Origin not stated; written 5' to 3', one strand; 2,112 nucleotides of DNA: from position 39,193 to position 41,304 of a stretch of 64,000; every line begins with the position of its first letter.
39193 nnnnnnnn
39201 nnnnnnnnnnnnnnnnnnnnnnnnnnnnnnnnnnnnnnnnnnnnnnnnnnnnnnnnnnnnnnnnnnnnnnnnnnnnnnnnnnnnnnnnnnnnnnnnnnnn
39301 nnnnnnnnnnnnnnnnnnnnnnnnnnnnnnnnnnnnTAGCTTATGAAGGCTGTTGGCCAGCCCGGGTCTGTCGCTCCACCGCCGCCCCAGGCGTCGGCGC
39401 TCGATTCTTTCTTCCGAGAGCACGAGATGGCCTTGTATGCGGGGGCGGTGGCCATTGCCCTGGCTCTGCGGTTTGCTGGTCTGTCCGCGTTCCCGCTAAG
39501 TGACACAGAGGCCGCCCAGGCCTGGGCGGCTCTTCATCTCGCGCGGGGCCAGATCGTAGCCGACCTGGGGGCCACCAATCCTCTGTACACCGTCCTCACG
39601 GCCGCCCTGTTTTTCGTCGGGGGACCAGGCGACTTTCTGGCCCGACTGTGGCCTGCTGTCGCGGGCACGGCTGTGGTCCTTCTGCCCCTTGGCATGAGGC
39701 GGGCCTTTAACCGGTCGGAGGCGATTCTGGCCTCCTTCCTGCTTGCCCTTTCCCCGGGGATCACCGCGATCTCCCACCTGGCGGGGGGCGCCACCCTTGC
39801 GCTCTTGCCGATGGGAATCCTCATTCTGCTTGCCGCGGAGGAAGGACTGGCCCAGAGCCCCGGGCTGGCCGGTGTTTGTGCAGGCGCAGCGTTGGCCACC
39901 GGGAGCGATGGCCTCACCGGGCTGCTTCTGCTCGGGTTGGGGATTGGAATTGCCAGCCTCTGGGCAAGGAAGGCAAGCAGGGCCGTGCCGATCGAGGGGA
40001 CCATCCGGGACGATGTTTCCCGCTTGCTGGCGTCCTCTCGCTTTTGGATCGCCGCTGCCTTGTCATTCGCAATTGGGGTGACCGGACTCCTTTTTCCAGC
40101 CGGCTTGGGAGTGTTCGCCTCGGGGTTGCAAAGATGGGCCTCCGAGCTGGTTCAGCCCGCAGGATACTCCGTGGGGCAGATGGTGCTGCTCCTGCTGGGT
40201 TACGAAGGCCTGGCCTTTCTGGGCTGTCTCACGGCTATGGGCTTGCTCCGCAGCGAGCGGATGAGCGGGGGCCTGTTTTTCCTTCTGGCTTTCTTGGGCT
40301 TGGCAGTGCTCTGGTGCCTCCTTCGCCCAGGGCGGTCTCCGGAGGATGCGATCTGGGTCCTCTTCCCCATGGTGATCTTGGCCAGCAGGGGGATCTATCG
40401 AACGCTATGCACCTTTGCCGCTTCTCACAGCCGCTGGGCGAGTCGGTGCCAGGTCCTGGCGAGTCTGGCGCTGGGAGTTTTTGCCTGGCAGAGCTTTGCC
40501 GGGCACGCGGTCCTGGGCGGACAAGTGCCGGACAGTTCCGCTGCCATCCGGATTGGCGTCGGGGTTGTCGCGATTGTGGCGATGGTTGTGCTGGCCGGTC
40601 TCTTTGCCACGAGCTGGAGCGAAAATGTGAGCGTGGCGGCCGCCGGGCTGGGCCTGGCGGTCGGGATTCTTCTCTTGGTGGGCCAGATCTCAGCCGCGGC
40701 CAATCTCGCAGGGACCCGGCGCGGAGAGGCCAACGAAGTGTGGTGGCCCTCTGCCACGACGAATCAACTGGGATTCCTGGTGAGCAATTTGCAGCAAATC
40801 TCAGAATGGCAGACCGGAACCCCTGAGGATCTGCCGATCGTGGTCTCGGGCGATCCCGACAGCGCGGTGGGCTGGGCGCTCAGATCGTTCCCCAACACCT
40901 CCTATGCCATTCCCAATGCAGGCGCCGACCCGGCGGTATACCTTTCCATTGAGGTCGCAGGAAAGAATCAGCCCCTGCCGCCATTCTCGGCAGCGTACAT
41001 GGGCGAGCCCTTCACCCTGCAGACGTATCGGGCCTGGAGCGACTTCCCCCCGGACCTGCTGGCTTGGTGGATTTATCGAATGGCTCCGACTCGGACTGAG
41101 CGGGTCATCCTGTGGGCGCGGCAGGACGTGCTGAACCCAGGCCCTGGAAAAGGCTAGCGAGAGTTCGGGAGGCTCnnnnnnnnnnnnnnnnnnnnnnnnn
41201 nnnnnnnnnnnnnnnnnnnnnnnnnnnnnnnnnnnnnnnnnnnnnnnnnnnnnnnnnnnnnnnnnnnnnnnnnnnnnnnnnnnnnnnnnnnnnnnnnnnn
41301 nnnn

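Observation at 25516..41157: Compact single-strand module: flippase-like protein, GT4, methyltransferase(s) and four consecutive GT-C-like giant membrane proteins, two with the function-unknown YYY/DUF2298 domain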

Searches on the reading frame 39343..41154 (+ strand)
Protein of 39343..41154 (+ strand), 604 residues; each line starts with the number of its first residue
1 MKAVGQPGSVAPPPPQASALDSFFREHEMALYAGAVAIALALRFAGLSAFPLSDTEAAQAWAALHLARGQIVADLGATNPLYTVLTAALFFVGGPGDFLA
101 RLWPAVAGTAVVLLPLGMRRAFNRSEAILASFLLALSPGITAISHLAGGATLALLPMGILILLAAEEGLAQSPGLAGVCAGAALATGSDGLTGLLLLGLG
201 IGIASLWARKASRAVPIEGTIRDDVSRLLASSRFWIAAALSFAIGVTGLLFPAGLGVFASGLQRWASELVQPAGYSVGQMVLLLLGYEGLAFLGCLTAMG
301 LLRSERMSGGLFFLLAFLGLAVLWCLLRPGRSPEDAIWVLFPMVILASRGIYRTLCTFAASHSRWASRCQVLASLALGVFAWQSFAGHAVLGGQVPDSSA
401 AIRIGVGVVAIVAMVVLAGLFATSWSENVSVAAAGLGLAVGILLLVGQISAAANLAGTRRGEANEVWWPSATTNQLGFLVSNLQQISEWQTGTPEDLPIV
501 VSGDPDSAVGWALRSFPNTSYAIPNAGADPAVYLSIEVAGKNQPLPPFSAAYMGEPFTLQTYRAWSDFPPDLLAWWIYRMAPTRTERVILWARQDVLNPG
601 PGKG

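Call 8: search_protein_families(library=pfam, proteins=[window:39343-41154:+], max_evalue=0.01)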
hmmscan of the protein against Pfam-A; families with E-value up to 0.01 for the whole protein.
window:39343-41154:+ (604 aa): 0 families

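Call 9: search_protein_families(library=ncbifam, proteins=[window:39343-41154:+], max_evalue=0.01)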
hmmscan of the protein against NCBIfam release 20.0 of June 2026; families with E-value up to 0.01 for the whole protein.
window:39343-41154:+ (604 aa): 1 family
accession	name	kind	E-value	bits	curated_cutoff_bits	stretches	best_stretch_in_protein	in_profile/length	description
TIGR03663.1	TIGR03663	subfamily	3.9e-09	36.1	126.25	1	36-352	8-337/435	flippase activity-associated protein Agl23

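Call 15: search_solved_structures(query=window:39343-41154:+, max_evalue=10)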
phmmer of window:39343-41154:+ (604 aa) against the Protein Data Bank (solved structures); distinct sequences matched with E-value up to 10: 0.

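Call 23: find_homologous_proteins(query=window:39343-41154:+, max_evalue=0.001)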
Query window:39343-41154:+ (604 aa): 10 proteins with E <= 0.001 among 8000 candidates.
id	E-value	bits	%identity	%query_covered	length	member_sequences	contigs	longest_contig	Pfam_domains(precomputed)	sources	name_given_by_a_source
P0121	0.0e+0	1235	100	95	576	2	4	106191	-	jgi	jgi:hypothetical protein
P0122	8.2e-266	902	73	100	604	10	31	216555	-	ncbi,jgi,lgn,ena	ncbi:MAG: hypothetical protein ABSB61_02420 [Anaerolineales bacterium]|jgi:hypothetical protein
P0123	4.1e-43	166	33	91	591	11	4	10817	-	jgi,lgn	jgi:hypothetical protein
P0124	1.0e-25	109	28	94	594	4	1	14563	PF13231.13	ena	-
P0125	2.8e-23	101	28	92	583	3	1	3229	PF13231.13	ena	-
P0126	1.2e-20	92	28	91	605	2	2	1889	-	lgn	-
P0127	9.9e-20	89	35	47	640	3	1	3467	-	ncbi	-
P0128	2.1e-17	81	36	41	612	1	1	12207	-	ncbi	-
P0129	1.8e-16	78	26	94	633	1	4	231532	-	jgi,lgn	jgi:hypothetical protein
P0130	7.5e-12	63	41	22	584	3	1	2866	PF13231.13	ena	-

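Call 49: search_protein_representatives(alignment_id=A2)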
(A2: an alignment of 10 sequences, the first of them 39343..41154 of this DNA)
Query: 10 sequences, 600 profile positions. Proteins with E-value up to 0.001 (for the whole library): 12272; up to 1e-10: 5250; up to 1e-30: 2430. The best 150 are listed.
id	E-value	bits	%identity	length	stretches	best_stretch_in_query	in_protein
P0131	2.6e-196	670.1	-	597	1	23-598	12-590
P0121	6.9e-193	658.8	-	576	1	31-599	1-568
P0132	1.7e-187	641.0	-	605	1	18-598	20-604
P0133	2.4e-170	584.3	-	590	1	21-598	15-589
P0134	1.7e-169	581.6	-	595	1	7-599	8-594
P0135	4.3e-164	563.7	-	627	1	15-598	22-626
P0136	1.0e-153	529.4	-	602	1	28-595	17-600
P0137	9.9e-153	526.2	-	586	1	28-598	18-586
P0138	3.8e-152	524.2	-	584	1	23-597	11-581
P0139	6.7e-151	520.1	-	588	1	21-598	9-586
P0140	1.4e-147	509.2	-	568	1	22-593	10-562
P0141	1.4e-147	509.1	-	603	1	21-595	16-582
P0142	2.5e-147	508.3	-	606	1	24-597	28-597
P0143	7.3e-147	506.8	-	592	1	15-596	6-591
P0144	7.0e-146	503.5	-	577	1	15-596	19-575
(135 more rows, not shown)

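Call 50: find_homologous_proteins(query=A2, max_evalue=0.00001)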
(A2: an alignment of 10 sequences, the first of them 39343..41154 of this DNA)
Query A2 (10 sequences) (604 aa, profile of the alignment): 14 proteins with E <= 0.00001 among 8000 candidates.
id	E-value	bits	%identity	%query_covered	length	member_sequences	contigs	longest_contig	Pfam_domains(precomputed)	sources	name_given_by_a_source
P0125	1.2e-212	726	28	92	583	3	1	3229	PF13231.13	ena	-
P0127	4.0e-208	711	35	47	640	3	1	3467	-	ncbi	-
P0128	5.0e-205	701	36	41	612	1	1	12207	-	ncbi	-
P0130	9.8e-203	693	41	22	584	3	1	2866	PF13231.13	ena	-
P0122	1.1e-196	673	73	100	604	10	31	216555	-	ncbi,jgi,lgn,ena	ncbi:MAG: hypothetical protein ABSB61_02420 [Anaerolineales bacterium]|jgi:hypothetical protein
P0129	1.3e-195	669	26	94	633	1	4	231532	-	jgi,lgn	jgi:hypothetical protein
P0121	2.2e-192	659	100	95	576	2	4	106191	-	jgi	jgi:hypothetical protein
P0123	1.1e-172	594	33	91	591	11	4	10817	-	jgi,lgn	jgi:hypothetical protein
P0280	8.9e-23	99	25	17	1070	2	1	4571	PF01436.28,PF25021.2,PF08450.19,PF13231.13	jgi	-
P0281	4.5e-20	90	23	10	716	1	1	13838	PF02366.25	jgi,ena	-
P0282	9.7e-19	85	33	31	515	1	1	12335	PF02366.25,PF13231.13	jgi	jgi:uncharacterized protein (TIGR03663 family)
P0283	1.5e-10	58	-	-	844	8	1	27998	PF13231.13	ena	-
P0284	9.7e-8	49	26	27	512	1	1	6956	PF02366.25,PF13231.13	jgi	jgi:mannosyltransferase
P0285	4.1e-6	44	37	14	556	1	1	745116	PF02366.25,PF13231.13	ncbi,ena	-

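Call 54: search_protein_families(library=pfam, alignment_id=A4, max_evalue=0.001)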
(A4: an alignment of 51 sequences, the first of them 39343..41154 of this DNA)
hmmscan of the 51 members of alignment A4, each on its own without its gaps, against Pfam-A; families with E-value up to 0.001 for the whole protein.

A. member 1, window:39343-41154:+ (604 aa): 0 families

B. families by the number of members that match (of 51 scanned): 3 families
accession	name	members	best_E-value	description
PF13231.12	PMT_2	28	5.3e-12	Dolichyl-phosphate-mannose-protein mannosyltransferase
PF02366.24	PMT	2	1.6e-05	Dolichyl-phosphate-mannose-protein mannosyltransferase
PF09913.15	DUF2142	1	6.2e-05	Predicted membrane protein (DUF2142)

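Call 55: search_protein_families(library=ncbifam, alignment_id=A4, max_evalue=0.001)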
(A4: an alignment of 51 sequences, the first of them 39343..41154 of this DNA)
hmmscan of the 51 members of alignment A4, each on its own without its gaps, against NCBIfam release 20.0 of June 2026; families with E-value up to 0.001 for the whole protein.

A. member 1, window:39343-41154:+ (604 aa): 1 family
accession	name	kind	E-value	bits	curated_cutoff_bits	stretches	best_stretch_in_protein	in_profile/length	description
TIGR03663.1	TIGR03663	subfamily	3.9e-09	36.1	126.25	1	36-352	8-337/435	flippase activity-associated protein Agl23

B. families by the number of members that match (of 51 scanned): 3 families
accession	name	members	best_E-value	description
TIGR03663.1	TIGR03663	51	5.8e-52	flippase activity-associated protein Agl23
NF009784.2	PRK13279.1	5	2.8e-05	lipid IV(A) 4-amino-4-deoxy-L-arabinosyltransferase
TIGR04154.1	archaeo_STT3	2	0.00075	oligosaccharyl transferase, archaeosortase A system-associated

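Call 57: predict_structure(alignment_id=A3)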
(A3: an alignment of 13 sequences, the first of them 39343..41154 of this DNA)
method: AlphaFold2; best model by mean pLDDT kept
length: 604 residues; sequences in the alignment: 13
mean_pLDDT: 77.0   pTM: 0.79
mean pLDDT of the five models: 77.0, 74.9, 73.9, 73.4, 72.4
residues with pLDDT >= 90: 148; 70-90: 264; 50-70: 156; < 50: 36
segments of 3 or more residues with pLDDT < 50: 1-11, 216-221, 390-399, 541-544, 601-604
pLDDT, mean of each block of 10 residues (from residue 1): 37 60 89 93 87 87 88 68 91 93 94 89 89 93 86 94 88 88 88 92 84 53 59 74 67 68 80 74 84 89 81 93 89 88 93 82 61 63 57 46 59 64 60 73 82 81 73 82 89 88 84 90 68 72 53 73 57 66 69 69 44
secondary structure, 60 per line:
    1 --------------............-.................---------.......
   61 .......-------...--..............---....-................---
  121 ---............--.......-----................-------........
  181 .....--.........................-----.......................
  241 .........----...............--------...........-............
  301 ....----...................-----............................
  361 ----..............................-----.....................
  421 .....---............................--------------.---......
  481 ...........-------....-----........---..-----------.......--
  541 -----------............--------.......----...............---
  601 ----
elements in order: H15-26 H28-44 H54-67 H80-93 H97-100 H102-117 H124-135 H138-144 H150-165 H173-185 H188-212 H218-249 H254-268 H277-287 H289-304 H309-327 H333-360 H365-394 H400-425 H429-456 H475-491 E499-502 H508-515 E532-538 E552-563 H572-578 E583-593 H594-597

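Call 61: fold_search(model_id=the predicted structure, library=pdb)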
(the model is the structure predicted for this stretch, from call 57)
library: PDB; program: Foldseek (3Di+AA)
matches with E <= 10: 294; with E <= 0.001: 16
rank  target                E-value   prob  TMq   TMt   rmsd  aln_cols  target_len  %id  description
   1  5f15                  1.0e-07  1.00  0.50  0.54   9.2       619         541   16  Crystal Structure of ArnT from Cupriavidus metallidurans bound to Undecaprenyl phosphate (released 2016-02-17)
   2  5ezm                  7.3e-07  1.00  0.50  0.55   9.2       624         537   16  Crystal Structure of ArnT from Cupriavidus metallidurans in the apo state (released 2016-02-17)
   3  7oci_F                6.1e-06  1.00  0.44  0.42  11.7       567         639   11  Cryo-EM structure of yeast Ost6p containing oligosaccharyltransferase complex (released 2022-02-16)
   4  8b6l_I                7.6e-06  1.00  0.44  0.39  15.0       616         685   12  Subtomogram average of the human Sec61-TRAP-OSTA-translocon (released 2022-12-07)
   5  3wak                  1.1e-05  1.00  0.45  0.33  15.9       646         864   12  Crystal structure of the Archaeoglobus fulgidus oligosaccharyltransferase (O29867_ARCFU) in the apo form (released 2013-10-30)
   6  8age_A                1.7e-05  1.00  0.45  0.43  11.9       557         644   12  Structure of yeast oligosaccharylransferase complex with acceptor peptide bound (released 2022-12-07)
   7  7e9s_A                1.9e-05  1.00  0.42  0.31  16.8       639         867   12  Archaeal oligosaccharyltransferase AglB from Archaeoglobus fulgidus in complex with an inhibitory peptide and a dolich (released 2021-09-08)
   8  6s7o_A                2.0e-05  1.00  0.45  0.42  10.8       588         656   12  Cryo-EM structure of human oligosaccharyltransferase complex OST-A (released 2019-12-18)
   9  6ezn_F                2.3e-05  1.00  0.46  0.43  10.2       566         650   11  Cryo-EM structure of the yeast oligosaccharyltransferase (OST) complex (released 2018-01-17)
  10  9s6u_A                2.7e-05  1.00  0.51  0.55   8.7       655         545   11  Ternary cryo-EM structure of human ALG9 with Dol25-PP-GlcNAc2Man8, Dol25-P-Man and Fab (released 2026-03-18)
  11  9s6s_A                5.6e-05  1.00  0.50  0.55   9.3       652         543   11  Ternary cryo-EM structure of human ALG9 with Dol25-PP-GlcNAc2Man6, Dol25-P-Man and Fab (released 2026-03-18)
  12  5gmy_A                7.9e-05  1.00  0.43  0.32  15.1       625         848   12  Crystal structure of the Archaeoglobus fulgidus oligosaccharyltransferase (O29867_ARCFU) tethered with an acceptor pep (released 2017-02-01)
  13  3waj                  1.3e-04  1.00  0.32  0.25  18.9       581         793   14  Crystal structure of the Archaeoglobus fulgidus oligosaccharyltransferase (O29867_ARCFU) complex with Zn and sulfate (released 2013-10-30)
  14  6s7t_A                1.7e-04  1.00  0.36  0.32  17.8       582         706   12  Cryo-EM structure of human oligosaccharyltransferase complex OST-B (released 2019-12-18)
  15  6c26_A                1.8e-04  1.00  0.44  0.41  11.2       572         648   12  The Cryo-EM structure of a eukaryotic oligosaccharyl transferase complex (released 2018-01-31)
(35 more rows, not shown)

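Call 69: search_solved_structures(query=A4, max_evalue=10)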
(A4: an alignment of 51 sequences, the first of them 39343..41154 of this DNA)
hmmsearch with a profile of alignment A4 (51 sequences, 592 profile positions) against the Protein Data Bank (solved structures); distinct sequences matched with E-value up to 10: 6.
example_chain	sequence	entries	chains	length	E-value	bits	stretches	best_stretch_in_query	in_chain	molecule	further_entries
3mk7_C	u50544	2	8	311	0.0012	20.4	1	188-271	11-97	Cytochrome c oxidase, cbb3-type, subunit P | Cbb3-type cytochrome c oxidase subunit CcoP1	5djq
5ezm_A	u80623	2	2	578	0.0017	19.8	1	62-441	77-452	4-amino-4-deoxy-L-arabinose transferase or related glycosyltransferases of PMT family | 4-amino-4-deoxy-L-arabinose (L-Ara4N) transferase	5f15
8snh_G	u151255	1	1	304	0.083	14.3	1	190-271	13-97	Cbb3-type cytochrome c oxidase subunit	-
6k4j_A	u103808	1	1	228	0.51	11.7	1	370-446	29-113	CD9 antigen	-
9u9h_A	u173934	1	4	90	1.1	10.6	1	372-426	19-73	Virion membrane protein OPG140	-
4x5t_A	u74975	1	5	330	1.6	10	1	393-450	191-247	Proton-gated ion channel,GLRA1 protein,GLRA1 protein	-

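Call 74: find_encoding_contigs(protein=P0282, flank=8000, max_places=2)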
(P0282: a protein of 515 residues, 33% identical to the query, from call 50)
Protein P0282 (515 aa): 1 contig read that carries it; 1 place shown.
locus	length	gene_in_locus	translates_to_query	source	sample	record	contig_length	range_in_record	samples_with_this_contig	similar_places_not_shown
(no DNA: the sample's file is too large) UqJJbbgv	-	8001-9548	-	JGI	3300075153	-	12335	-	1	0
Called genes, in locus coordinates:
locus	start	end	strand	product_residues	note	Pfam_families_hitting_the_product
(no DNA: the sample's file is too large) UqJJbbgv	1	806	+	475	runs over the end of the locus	PF01408:GFO_IDH_MocA, PF22725:GFO_IDH_MocA_C3 (faint), PF19051:GFO_IDH_MocA_C2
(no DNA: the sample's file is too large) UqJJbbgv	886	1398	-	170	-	PF04173:DoxD (weak), PF07681:DoxX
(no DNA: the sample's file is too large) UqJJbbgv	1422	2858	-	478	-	PF01408:GFO_IDH_MocA, PF22725:GFO_IDH_MocA_C3, PF02894:GFO_IDH_MocA_C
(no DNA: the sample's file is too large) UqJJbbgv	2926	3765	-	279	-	PF02424:ApbE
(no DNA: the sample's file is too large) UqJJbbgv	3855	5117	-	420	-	PF01408:GFO_IDH_MocA, PF22725:GFO_IDH_MocA_C3 (weak)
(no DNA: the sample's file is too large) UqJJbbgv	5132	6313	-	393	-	PF07690:MFS_1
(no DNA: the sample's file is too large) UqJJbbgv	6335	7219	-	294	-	PF01261:AP_endonuc_2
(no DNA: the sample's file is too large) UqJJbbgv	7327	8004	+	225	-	PF00754:F5_F8_type_C (weak), PF22633:F5_F8_type_C_2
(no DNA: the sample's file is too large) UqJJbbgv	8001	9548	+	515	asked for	PF02366:PMT, PF13231:PMT_2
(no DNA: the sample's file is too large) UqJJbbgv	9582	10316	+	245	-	?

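Call 75: find_encoding_contigs(protein=P0285, flank=8000, max_places=2)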
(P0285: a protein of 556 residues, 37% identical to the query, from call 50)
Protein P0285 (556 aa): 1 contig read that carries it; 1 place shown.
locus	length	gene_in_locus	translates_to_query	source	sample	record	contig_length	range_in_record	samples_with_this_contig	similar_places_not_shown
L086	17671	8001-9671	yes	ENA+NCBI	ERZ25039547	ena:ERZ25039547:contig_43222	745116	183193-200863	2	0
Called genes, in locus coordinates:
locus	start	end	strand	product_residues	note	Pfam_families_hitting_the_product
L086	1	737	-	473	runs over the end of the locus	PF03062:MBOAT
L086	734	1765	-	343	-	-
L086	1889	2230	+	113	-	PF00376:MerR, PF13411:MerR_1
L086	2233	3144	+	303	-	PF00226:DnaJ, PF01556:DnaJ_C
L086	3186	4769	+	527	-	PF02861:Clp_N, PF13401:AAA_22 (faint), PF13191:AAA_16, PF23569:NBD_SMAX1, PF05621:TniB (faint), PF00004:AAA, PF17871:AAA_lid_9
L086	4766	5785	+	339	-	PF13191:AAA_16 (faint), PF00158:Sigma54_activat (weak), PF00004:AAA, PF07724:AAA_2, PF07728:AAA_5, PF13401:AAA_22 (faint), PF10431:ClpB_D2-small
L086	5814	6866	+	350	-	PF06480:FtsH_ext, PF06068:TIP49 (weak), PF13191:AAA_16 (faint), PF00004:AAA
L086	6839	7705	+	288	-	PF17862:AAA_lid_3, PF01434:Peptidase_M41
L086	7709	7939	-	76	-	PF09360:zf-CDGSH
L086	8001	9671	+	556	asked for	PF02366:PMT, PF13231:PMT_2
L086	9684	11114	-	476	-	PF01565:FAD_binding_4, PF02913:FAD-oxidase_C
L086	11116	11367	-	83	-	-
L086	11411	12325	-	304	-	PF00155:Aminotran_1_2, PF01041:DegT_DnrJ_EryC1, PF01053:Cys_Met_Meta_PP (weak)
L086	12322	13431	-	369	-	PF03602:Cons_hypoth95, PF05175:MTS, PF13649:Methyltransf_25, PF01467:CTP_transf_like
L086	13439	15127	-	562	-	PF00270:DEAD, PF04851:ResIII, PF00271:Helicase_C, PF19833:RecG_dom3_C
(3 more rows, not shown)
